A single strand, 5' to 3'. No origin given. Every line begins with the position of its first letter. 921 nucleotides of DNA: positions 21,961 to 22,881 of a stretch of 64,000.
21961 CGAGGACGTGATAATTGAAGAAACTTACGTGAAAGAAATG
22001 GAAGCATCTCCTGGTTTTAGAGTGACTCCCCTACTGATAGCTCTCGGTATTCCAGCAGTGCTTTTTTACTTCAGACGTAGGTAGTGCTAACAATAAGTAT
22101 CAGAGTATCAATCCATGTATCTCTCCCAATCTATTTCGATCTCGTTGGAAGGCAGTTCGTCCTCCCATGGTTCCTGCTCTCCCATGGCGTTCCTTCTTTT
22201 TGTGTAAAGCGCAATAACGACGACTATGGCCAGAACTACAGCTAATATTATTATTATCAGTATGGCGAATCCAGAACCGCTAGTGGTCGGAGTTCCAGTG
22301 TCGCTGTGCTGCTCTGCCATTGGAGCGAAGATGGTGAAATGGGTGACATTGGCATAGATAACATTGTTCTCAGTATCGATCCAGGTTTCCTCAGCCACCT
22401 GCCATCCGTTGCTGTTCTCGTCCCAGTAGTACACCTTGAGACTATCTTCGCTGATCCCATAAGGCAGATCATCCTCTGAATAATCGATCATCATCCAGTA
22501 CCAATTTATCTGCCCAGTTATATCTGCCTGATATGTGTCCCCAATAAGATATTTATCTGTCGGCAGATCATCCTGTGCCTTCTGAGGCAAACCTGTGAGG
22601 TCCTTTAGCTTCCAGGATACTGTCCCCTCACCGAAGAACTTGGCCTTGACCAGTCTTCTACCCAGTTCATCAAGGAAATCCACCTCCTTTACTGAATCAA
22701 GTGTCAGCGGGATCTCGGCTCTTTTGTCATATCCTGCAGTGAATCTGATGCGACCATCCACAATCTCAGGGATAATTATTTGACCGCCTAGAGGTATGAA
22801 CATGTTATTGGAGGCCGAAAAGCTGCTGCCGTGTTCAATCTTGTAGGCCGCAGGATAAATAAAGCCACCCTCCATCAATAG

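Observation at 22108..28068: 1986-aa membrane-anchored protein built from about 50-60 in-phase 18-residue helical repeats that I cannot place in any described repeat family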

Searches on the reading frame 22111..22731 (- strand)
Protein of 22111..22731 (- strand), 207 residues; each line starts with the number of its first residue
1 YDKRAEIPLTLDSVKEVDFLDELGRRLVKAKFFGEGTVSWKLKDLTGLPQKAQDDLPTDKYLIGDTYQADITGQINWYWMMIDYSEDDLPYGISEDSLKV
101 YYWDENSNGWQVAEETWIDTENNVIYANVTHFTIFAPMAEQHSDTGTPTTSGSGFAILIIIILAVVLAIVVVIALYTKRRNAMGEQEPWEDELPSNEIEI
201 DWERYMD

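Call 52: search_protein_families(library=pfam, proteins=[window:22111-22731:-], max_evalue=10)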
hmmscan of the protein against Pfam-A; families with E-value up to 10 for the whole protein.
window:22111-22731:- (207 aa): 3 families
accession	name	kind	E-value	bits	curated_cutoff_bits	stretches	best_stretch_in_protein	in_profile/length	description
PF17410.7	Stevor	-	0.0068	16.4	25.4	1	132-182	215-264/275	Subtelomeric Variable Open Reading frame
PF05961.16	Chordopox_A13L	-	0.065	13.9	24.1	1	157-197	4-44/69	Chordopoxvirus A13L protein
PF15102.11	TMEM154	-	0.074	13.3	30.3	1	112-181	17-93/153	TMEM154 protein family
